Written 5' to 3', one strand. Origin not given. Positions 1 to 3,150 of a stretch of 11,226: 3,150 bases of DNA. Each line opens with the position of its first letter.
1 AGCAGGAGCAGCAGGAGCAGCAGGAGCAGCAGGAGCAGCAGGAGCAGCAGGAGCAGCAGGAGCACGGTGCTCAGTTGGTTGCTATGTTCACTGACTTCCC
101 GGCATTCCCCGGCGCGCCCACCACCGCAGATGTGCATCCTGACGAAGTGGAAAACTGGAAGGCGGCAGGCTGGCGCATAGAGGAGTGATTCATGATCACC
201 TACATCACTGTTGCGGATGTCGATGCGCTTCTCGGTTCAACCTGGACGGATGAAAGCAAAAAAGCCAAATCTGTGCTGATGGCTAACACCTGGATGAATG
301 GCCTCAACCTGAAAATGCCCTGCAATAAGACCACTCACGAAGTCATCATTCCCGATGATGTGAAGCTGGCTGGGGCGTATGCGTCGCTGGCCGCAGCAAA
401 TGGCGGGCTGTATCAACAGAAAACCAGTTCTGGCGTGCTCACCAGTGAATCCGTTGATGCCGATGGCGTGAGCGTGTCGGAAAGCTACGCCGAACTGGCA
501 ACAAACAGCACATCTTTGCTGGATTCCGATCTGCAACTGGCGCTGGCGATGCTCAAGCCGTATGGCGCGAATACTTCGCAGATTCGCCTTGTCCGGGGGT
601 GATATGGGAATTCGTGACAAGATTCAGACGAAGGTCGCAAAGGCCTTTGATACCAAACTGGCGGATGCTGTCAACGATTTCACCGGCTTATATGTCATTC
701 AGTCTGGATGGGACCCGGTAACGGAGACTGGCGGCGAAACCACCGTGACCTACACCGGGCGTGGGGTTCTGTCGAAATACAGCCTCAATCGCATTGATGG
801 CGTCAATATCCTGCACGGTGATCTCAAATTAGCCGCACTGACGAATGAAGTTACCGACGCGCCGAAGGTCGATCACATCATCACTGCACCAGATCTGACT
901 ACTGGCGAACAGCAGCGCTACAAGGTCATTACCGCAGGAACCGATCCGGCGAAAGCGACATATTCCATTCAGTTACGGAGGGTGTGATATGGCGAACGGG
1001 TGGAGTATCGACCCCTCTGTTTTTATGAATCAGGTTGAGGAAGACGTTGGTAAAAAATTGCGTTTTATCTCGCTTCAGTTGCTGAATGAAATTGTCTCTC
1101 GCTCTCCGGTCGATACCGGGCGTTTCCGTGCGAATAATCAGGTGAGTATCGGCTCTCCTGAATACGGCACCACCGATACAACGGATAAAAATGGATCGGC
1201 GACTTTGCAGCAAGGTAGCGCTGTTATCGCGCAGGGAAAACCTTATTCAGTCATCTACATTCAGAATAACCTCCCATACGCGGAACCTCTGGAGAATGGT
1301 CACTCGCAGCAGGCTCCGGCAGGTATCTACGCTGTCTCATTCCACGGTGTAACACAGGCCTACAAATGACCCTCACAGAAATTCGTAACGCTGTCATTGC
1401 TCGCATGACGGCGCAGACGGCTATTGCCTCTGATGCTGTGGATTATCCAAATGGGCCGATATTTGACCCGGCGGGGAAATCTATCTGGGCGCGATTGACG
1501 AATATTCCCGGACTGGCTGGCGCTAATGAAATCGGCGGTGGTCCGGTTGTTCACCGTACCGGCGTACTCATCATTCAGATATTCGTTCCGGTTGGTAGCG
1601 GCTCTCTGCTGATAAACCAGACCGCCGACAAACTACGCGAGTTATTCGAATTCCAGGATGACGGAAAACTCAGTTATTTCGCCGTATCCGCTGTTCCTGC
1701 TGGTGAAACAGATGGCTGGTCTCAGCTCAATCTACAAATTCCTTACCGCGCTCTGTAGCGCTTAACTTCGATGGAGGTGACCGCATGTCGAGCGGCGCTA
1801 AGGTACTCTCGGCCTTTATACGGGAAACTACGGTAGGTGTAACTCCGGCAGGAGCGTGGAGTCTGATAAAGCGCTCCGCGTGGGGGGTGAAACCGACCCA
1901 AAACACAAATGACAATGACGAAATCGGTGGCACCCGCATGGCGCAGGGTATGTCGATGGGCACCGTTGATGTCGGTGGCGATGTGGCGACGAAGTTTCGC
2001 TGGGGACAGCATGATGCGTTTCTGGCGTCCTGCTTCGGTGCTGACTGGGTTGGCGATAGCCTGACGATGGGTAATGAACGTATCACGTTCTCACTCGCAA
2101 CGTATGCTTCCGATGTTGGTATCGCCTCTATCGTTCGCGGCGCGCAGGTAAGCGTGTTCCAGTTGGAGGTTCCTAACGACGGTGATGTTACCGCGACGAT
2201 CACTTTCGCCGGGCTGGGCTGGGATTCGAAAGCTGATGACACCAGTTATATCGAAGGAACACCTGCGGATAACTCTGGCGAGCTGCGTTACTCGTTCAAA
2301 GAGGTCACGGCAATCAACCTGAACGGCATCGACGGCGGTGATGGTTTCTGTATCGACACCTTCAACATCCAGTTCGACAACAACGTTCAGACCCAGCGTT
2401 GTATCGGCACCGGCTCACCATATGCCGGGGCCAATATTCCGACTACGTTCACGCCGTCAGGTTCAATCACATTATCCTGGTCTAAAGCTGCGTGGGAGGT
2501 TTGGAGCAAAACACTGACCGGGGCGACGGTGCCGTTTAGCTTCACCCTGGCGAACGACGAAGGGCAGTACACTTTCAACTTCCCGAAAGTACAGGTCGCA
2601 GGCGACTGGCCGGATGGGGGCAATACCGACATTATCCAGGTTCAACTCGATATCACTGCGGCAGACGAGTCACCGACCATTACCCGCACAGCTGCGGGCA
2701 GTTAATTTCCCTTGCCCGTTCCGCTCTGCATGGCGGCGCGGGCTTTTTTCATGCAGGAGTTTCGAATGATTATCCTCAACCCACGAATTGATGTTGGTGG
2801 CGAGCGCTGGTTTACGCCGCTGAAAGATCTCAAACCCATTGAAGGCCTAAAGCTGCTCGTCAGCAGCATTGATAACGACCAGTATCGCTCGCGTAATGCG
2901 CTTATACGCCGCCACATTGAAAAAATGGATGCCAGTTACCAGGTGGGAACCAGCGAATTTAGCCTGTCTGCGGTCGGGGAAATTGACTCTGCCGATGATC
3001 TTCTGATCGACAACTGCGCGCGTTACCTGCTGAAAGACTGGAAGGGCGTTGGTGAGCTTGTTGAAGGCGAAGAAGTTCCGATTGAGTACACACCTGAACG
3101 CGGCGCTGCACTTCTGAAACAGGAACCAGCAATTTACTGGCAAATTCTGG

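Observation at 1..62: In-frame 9-nt tandem repeat encoding (QEQ)n at the C-terminus of a head-region protein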

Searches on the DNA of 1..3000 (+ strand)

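Call 7: search_dna_similar(query=window:1-3000:+, collection=phages, mode=near, max_rows=30)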
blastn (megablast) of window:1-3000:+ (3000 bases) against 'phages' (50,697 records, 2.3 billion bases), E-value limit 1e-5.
Records with a match: 2; places in all: 2; records where one place covers at least 80% of the query: 0.
Best place of each record, by identity: 60-80% 2.
By first word of the organism name: Klebsiella 2.
By host as written in the record: Klebsiella pneumoniae KH43 1; Klebsiella pneumoniae ST405-OXA48 1.
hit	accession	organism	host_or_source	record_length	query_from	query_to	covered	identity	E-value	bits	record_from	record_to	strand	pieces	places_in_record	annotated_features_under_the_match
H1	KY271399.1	Klebsiella phage 5 LV-2017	Klebsiella pneumoniae KH43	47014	1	935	31%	77.0%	1e-146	527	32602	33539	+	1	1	hypothetical protein (x3)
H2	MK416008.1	Klebsiella phage ST405-OXA48phi1.3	Klebsiella pneumoniae ST405-OXA48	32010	72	567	17%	79.5%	7e-94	351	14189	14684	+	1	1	hypothetical protein (x2)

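Call 8: get_annotated_region(hit=H1, flank=6000)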
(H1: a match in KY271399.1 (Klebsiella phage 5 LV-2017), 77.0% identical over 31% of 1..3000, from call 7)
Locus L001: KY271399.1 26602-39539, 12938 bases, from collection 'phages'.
description: Klebsiella phage 5 LV-2017, complete genome.
organism: Klebsiella phage 5 LV-2017 (NCBI taxid 1960659)
taxonomy: Viruses; Duplodnaviria; Heunggongvirae; Uroviricota; Caudoviricetes
host: Klebsiella pneumoniae KH43; source: -; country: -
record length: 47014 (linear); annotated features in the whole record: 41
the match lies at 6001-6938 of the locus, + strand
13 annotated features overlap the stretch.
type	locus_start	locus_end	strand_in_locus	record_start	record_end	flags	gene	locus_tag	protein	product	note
CDS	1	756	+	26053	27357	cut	-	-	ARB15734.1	putative terminase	-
CDS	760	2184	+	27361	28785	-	-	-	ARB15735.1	portal protein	-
CDS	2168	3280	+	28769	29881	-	-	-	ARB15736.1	head morphogenesis protein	-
CDS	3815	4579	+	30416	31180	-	-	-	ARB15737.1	hypothetical protein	-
CDS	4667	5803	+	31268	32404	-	-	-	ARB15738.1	putative coat protein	-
CDS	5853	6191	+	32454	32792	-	-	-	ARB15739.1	hypothetical protein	PP_05359; phage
CDS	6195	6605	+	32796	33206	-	-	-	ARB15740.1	hypothetical protein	-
CDS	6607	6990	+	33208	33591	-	-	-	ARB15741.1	hypothetical protein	-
CDS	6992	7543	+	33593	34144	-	-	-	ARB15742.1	hypothetical protein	-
CDS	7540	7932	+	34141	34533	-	-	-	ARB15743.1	hypothetical protein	-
CDS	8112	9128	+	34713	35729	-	-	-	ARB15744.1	putative tail fiber protein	-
CDS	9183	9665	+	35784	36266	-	-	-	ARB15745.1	hypothetical protein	-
CDS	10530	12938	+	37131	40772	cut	-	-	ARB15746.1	tail length tape measure protein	-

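Call 9: search_dna_similar(query=window:1-3000:+, collection=ecoli_genomes, mode=near, max_rows=30)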
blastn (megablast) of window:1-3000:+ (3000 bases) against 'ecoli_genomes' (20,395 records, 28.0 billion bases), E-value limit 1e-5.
Records with a match: 2; places in all: 2; records where one place covers at least 80% of the query: 0.
Genomes with a match: 2 of 5426; with a place that covers at least 80% of the query: 0. Places per genome that has any: lowest 1, median 1, highest 1. On chromosomes: 2 places; on plasmids: 0.
Best place of each record, by identity: 60-80% 2.
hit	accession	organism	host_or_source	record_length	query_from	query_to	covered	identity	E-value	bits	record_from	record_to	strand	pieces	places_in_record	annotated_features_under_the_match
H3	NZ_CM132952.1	Escherichia coli strain 167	Homo sapiens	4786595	1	935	31%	76.8%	3e-142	516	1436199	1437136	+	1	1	protein singed | hypothetical protein (x2)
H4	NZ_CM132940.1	Escherichia coli strain 167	Homo sapiens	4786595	1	935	31%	76.8%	3e-142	516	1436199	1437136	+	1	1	protein singed | hypothetical protein (x2)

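Call 12: get_annotated_region(hit=H3, flank=6000)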
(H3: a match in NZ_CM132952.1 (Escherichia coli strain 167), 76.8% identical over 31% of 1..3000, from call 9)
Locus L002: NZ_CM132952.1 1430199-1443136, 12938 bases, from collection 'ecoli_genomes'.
description: Escherichia coli strain 167 chromosome, whole genome shotgun sequence
organism: Escherichia coli strain 167 (NCBI taxid 562)
replicon: chromosome; assembly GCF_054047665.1
host: Homo sapiens; source: swab; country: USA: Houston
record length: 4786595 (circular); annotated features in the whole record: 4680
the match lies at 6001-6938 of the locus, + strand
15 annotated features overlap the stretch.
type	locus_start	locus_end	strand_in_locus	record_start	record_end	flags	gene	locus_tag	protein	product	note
CDS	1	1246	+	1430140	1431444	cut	-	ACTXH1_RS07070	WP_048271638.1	terminase large subunit domain-containing protein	-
CDS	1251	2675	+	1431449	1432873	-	-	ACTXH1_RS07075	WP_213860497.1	DUF4055 domain-containing protein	-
CDS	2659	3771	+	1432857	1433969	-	-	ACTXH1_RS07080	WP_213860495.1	phage minor head protein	-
CDS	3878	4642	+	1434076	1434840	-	-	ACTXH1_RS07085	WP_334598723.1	DUF6651 domain-containing protein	-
CDS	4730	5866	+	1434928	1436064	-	-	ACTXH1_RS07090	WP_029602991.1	P22 phage major capsid protein family protein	-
CDS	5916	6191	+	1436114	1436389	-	-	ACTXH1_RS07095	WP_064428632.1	hypothetical protein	-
CDS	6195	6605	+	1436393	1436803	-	-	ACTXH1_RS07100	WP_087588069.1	protein singed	-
CDS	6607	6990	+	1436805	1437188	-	-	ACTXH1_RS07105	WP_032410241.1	hypothetical protein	-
CDS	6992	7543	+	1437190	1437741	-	-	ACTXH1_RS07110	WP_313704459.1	hypothetical protein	-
CDS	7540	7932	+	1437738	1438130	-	-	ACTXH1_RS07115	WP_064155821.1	phage tail terminator-like protein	-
CDS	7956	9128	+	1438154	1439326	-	-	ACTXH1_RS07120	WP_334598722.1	phage tail tube protein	-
CDS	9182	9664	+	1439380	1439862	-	-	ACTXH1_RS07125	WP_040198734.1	hypothetical protein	-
CDS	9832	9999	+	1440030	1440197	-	-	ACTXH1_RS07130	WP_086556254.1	hypothetical protein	-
CDS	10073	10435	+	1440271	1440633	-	-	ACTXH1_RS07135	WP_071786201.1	zinc ribbon domain-containing protein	-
CDS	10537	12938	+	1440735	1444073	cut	-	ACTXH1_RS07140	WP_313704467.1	phage tail length tape measure family protein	-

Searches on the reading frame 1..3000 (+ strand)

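Call 14: search_protein_families(library=pfam, proteins=[L001:5853-6191:+], max_evalue=0.01)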
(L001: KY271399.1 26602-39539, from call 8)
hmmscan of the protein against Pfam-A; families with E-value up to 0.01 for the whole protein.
L001:5853-6191:+ (112 aa): 0 families

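Call 15: search_protein_families(library=phrogs, proteins=[L001:5853-6191:+], max_evalue=0.01)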
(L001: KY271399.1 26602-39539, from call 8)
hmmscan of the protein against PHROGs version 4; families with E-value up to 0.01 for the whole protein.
L001:5853-6191:+ (112 aa): 1 family
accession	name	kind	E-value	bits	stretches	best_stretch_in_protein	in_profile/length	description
phrog_1514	-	unknown function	4.8e-23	82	1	1-112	1-58/58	-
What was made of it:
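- On PHROG 1514 small phage protein: Full-length relative E=4.8e-23 over positions 1-58 (call 15).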

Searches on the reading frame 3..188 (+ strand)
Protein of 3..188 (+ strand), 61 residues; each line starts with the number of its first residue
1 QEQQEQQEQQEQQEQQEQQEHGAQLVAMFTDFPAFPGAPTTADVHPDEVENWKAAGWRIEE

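Call 15: search_protein_families(library=phrogs, proteins=[window:3-188:+], max_evalue=0.01)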
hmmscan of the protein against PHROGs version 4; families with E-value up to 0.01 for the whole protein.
window:3-188:+ (61 aa): 1 family
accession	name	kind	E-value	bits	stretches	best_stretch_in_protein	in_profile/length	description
phrog_1514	-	unknown function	7.4e-23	81.4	1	8-61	7-58/58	-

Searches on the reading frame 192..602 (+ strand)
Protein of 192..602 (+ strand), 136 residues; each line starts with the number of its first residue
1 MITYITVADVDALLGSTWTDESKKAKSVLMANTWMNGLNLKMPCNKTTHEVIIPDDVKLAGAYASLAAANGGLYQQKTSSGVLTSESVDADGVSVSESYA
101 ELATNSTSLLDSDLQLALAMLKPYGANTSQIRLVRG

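Call 14: search_protein_families(library=pfam, proteins=[window:192-602:+], max_evalue=0.01)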
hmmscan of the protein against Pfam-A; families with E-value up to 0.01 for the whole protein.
window:192-602:+ (136 aa): 1 family
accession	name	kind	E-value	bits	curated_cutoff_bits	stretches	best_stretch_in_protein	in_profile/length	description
PF20557.3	DnaT_2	-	1.9e-05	25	27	1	49-136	85-168/168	Putative DnaT-like ssDNA binding protein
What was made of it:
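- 192..602 (+): Context: Ad1 head-tail adaptor gene, starting 3 nt after the small gene's stop. Weak Pfam DnaT_2 match (call 14).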

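Call 15: search_protein_families(library=phrogs, proteins=[window:192-602:+], max_evalue=0.01)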
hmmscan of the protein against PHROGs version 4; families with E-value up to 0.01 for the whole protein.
window:192-602:+ (136 aa): 2 families
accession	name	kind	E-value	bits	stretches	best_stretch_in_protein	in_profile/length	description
phrog_493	-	connector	1.2e-40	139.5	1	2-135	1-126/128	head-tail adaptor Ad1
phrog_477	-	connector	0.00018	22.2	1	3-134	22-180/220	head-tail adaptor Ad1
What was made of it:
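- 192..602 (+): phrog_493 'head-tail adaptor Ad1' E=1e-40 (call 15).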

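Call 17: find_related_loci(query=window:192-602:+, collection=genome_contigs, flank=3000)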
Query window:192-602:+ (136 aa) in genome_contigs; peptide patterns used: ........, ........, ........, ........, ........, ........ (x = any residue, [..] = any of these).
100 stretches matched a pattern; 5 encode a relative of the query (tblastn E <= 1e-3); 5 distinct loci.
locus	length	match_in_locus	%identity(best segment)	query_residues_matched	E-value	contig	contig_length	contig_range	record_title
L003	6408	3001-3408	81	1-136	6e-69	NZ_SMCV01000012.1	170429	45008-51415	Raoultella sp. BIGb0138 Ga0304797_112, whole genome shotgun sequence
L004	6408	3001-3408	79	1-136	1e-68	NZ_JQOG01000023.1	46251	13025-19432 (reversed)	Pectobacterium odoriferum strain NCPPB 3839 contig_23, whole genome shotgun sequence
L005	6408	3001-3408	82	1-136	3e-65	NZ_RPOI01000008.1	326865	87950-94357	Citrobacter youngae strain CCUG 30791 citrobacter_youngae_CCUG30791T_0000008, whole genome shotgun sequence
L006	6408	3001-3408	82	1-136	3e-65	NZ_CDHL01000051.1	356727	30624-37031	Citrobacter pasteurii strain CIP 55.13, whole genome shotgun sequence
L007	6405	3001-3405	40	1-135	1e-21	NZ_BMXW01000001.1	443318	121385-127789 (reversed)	Shewanella fodinae strain KCTC 22506 sequence01, whole genome shotgun sequence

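Call 18: find_related_loci(query=window:192-602:+, collection=viral_contigs, flank=3000)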
Query window:192-602:+ (136 aa) in viral_contigs; peptide patterns used: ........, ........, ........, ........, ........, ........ (x = any residue, [..] = any of these).
180 stretches matched a pattern; 160 encode a relative of the query (tblastn E <= 1e-3); the best 80 are kept; 80 distinct loci.
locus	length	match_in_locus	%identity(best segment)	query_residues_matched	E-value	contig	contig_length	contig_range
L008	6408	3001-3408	81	1-136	2e-74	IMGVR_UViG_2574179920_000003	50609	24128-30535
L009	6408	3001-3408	80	1-136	1e-73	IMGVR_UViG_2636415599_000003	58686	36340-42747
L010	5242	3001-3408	80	1-136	1e-73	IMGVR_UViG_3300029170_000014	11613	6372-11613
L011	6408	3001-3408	93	1-136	1e-73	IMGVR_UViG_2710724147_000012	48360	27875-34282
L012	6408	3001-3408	79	1-136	1e-72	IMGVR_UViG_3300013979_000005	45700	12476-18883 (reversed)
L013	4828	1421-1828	79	1-136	1e-72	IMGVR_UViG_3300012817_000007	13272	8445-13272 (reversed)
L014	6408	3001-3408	91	1-136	1e-72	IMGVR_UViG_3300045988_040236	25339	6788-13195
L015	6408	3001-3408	79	1-136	1e-72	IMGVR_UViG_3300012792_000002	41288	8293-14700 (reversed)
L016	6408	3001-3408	79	1-136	1e-72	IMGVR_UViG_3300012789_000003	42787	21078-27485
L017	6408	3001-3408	90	1-136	2e-72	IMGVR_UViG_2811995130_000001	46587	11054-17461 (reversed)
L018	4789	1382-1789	79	1-136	2e-72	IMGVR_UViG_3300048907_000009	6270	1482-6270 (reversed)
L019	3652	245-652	80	1-136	2e-72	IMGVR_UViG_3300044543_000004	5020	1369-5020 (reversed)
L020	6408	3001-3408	79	1-136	5e-72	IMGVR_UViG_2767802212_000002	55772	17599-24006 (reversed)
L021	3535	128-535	88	1-136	1e-71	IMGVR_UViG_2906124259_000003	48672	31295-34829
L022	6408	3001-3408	90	1-136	2e-71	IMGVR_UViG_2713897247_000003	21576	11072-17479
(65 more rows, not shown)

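Call 20: find_encoding_contigs(protein=window:192-602:+, flank=4000, max_places=10)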
Protein window:192-602:+ (136 aa): 7 contigs read that carry it; 6 places shown.
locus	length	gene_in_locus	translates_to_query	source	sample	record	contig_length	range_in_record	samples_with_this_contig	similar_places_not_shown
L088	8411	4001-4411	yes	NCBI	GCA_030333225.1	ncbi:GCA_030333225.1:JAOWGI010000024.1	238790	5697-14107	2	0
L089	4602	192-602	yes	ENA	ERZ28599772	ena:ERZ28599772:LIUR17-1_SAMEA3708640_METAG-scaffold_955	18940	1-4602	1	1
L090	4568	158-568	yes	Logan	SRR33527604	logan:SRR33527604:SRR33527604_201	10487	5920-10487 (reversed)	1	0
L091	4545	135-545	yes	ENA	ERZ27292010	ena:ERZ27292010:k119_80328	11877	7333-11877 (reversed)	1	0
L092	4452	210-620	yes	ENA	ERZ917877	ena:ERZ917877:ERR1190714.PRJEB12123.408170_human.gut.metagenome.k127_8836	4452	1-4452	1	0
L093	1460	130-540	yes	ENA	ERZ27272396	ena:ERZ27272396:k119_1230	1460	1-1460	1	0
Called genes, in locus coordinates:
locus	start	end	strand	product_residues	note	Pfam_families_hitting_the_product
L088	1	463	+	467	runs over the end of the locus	PF13264:DUF4055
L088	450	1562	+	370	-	PF04233:Phage_Mu_F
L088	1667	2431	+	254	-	PF20356:DUF6651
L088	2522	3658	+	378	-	-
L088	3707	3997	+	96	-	-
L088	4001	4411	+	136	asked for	PF20557:DnaT_2 (faint)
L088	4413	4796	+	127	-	-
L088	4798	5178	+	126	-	-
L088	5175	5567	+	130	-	PF13554:Phage_tail_terminator_5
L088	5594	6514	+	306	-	PF18906:Phage_tube_2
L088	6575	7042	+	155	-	PF27119:Phage_YdaY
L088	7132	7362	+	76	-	-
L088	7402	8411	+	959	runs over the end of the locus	PF06791:TMP_2, PF24622:TMP_4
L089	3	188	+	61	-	?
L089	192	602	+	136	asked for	PF20557:DnaT_2 (faint)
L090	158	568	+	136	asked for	PF20557:DnaT_2 (faint)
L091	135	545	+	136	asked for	PF20557:DnaT_2 (faint)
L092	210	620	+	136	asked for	PF20557:DnaT_2 (faint)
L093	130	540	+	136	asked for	PF20557:DnaT_2 (faint)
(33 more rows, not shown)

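Call 31: search_protein_families(library=ncbifam, proteins=[window:192-602:+], max_evalue=1)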
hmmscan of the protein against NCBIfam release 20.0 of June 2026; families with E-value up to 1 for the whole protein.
window:192-602:+ (136 aa): 0 families

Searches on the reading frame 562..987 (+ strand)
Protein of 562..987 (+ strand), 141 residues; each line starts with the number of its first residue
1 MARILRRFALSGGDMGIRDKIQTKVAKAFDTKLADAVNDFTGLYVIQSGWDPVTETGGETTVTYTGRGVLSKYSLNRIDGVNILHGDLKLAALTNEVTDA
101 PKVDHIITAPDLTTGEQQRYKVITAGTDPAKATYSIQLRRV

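Call 14: search_protein_families(library=pfam, proteins=[window:562-987:+], max_evalue=0.01)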
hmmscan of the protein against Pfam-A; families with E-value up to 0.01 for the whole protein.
window:562-987:+ (141 aa): 0 families

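Call 15: search_protein_families(library=phrogs, proteins=[window:562-987:+], max_evalue=0.01)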
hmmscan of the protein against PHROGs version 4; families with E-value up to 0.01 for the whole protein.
window:562-987:+ (141 aa): 1 family
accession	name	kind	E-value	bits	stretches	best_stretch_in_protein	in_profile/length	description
phrog_161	-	connector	1e-25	91.4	1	15-141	1-120/120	head closure Hc1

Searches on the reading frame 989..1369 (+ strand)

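Call 14: search_protein_families(library=pfam, proteins=[window:989-1369:+], max_evalue=0.01)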
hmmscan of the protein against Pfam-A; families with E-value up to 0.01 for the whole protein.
window:989-1369:+ (126 aa): 0 families

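Call 15: search_protein_families(library=phrogs, proteins=[window:989-1369:+], max_evalue=0.01)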
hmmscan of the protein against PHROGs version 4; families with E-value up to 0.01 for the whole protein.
window:989-1369:+ (126 aa): 4 families
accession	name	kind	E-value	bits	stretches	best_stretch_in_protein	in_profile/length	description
phrog_169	-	connector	2.2e-57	196.1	1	1-126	126-253/275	tail completion or Neck1 protein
phrog_17193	-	connector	1.3e-22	81.6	1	5-115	122-232/250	tail completion or Neck1 protein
phrog_16336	-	unknown function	0.00024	22.2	1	26-121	79-158/223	-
phrog_5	-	connector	0.0032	18.3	1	15-108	111-178/239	tail completion or Neck1 protein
